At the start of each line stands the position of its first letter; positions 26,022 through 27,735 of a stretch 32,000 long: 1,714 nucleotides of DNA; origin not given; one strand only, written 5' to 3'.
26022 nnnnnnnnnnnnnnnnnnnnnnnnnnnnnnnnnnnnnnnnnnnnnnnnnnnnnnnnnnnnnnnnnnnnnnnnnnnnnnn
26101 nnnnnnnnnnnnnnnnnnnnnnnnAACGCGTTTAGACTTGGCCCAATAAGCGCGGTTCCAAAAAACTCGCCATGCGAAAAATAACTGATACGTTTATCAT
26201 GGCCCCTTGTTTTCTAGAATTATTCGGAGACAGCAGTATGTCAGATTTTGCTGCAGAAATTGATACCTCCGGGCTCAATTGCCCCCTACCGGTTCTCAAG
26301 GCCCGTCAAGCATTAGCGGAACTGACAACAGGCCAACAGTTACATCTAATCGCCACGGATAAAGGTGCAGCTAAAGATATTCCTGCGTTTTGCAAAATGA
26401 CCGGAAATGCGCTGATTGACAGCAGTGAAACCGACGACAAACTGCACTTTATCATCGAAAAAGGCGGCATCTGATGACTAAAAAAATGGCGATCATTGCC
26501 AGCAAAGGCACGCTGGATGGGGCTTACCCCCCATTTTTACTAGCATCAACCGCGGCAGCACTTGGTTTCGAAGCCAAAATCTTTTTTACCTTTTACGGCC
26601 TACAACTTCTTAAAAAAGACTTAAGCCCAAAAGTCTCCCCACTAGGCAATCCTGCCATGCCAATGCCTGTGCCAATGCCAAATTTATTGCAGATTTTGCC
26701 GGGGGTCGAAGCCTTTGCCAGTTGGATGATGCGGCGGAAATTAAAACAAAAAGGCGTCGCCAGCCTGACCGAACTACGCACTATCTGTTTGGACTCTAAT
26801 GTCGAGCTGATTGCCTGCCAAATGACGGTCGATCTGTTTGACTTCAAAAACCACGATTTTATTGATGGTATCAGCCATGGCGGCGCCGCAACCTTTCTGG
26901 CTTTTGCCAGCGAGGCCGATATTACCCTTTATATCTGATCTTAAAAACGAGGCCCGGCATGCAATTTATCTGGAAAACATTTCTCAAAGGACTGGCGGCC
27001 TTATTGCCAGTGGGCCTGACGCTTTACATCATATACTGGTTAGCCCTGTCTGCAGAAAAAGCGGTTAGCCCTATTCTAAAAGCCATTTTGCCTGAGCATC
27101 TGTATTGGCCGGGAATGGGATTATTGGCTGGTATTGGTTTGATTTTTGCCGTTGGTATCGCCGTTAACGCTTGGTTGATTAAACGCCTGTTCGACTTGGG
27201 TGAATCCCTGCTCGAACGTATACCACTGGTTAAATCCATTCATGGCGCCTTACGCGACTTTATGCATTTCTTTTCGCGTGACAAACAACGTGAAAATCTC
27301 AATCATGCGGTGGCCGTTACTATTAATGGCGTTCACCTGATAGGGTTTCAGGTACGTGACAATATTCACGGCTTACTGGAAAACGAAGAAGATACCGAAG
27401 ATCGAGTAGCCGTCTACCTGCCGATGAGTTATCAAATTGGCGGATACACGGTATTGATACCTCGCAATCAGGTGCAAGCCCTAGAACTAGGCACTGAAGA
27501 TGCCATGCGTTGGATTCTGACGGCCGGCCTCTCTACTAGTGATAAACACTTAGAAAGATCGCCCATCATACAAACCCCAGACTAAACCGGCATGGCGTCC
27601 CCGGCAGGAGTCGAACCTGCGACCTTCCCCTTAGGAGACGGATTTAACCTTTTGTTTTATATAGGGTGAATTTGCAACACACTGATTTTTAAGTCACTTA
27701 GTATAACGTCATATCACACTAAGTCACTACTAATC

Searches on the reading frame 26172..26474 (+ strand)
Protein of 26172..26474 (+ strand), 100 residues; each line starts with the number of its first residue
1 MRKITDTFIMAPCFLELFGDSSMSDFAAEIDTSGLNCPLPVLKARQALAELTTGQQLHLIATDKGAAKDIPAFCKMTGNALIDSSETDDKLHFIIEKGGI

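Call 36: search_protein_families(library=pfam, proteins=[window:26172-26474:+], max_evalue=1)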
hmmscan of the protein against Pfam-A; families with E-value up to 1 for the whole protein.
window:26172-26474:+ (100 aa): 1 family
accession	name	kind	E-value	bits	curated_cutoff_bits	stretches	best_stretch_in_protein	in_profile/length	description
PF01206.22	TusA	-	5.1e-22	77.9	28.6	1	29-97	2-70/70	Sulfurtransferase TusA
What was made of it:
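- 26238..26474 (+): tusA-like sulfurtransferase gene, divergent from the operon. The ORF could start at 26172; relatives are 77-78 aa, which favours 26238. Pfam TusA 77.9 bits (call 36).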

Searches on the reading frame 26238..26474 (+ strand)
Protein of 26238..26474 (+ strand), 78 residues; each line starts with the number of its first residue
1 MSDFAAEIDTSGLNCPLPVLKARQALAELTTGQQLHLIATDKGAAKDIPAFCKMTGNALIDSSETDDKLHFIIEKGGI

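Call 58: search_protein_families(library=ncbifam, proteins=[window:26238-26474:+], max_evalue=0.00001)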
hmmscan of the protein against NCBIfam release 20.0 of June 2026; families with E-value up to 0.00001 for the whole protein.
window:26238-26474:+ (78 aa): 3 families
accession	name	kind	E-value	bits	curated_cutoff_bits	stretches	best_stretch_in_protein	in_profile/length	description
NF001423.0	PRK00299.1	equivalog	2.3e-15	56.2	78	1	6-76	10-80/82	sulfurtransferase TusA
NF008242.0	PRK11018.1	equivalog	2.5e-07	30.2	79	1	7-75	10-78/78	sulfurtransferase-like selenium metabolism protein YedF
TIGR03527.1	selenium_YedF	equivalog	6.4e-07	29.4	110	1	8-74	1-67/194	sulfurtransferase-like selenium metabolism protein YedF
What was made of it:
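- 26238..26474 (+): NCBIfam TusA 56 bits, below the cutoff of 78 (call 58).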

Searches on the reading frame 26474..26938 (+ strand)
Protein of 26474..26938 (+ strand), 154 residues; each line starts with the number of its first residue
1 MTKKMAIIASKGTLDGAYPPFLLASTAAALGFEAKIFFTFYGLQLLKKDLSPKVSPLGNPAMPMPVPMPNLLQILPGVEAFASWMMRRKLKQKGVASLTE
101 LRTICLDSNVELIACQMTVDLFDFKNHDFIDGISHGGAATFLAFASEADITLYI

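Call 36: search_protein_families(library=pfam, proteins=[window:26474-26938:+], max_evalue=1)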
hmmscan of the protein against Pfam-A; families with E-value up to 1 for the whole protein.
window:26474-26938:+ (154 aa): 4 families
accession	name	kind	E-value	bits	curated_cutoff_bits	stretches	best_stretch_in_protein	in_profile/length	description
PF13686.11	DrsE_2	-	1.4e-48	165.2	25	1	2-152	2-155/156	DsrE/DsrF/DrsH-like family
PF02635.20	DsrE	-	2.3e-06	28.2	22.7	2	88-151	50-113/116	DsrE/DsrF-like family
PF21999.2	IMS_HHH_1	-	0.19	12.7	27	1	75-107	3-31/53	DNA polymerase-iota, thumb domain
PF22291.1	DUF6964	-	0.23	11.7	24.5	1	90-104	16-30/36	Family of unknown function (DUF6964)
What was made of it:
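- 26474..26938 (+): dsrE2 (cytoplasmic sulfur-relay carrier). Pfam DrsE_2 165 bits (call 36).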

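Call 58: search_protein_families(library=ncbifam, proteins=[window:26474-26938:+], max_evalue=0.00001)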
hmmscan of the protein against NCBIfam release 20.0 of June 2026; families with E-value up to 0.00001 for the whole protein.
window:26474-26938:+ (154 aa): 1 family
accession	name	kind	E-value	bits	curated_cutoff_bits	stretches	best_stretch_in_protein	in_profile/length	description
NF047629.1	SulfCarrDsrE2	equivalog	9.2e-74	246.9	210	1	2-154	3-159/159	sulfur carrier protein DsrE2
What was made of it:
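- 26474..26938 (+): NCBIfam NF047629 DsrE2 246.9 bits, above the cutoff of 210 (call 58).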

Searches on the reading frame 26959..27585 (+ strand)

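Call 36: search_protein_families(library=pfam, proteins=[window:26959-27585:+], max_evalue=1)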
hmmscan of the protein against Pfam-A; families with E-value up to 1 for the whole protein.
window:26959-27585:+ (208 aa): 1 family
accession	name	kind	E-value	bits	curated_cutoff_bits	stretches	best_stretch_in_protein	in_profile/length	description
PF04367.18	DUF502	-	1.9e-25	89.3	23.8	1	57-162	2-107/107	Protein of unknown function (DUF502)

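Call 58: search_protein_families(library=ncbifam, proteins=[window:26959-27585:+], max_evalue=0.00001)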
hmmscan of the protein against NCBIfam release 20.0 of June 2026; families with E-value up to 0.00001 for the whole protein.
window:26959-27585:+ (208 aa): 0 families
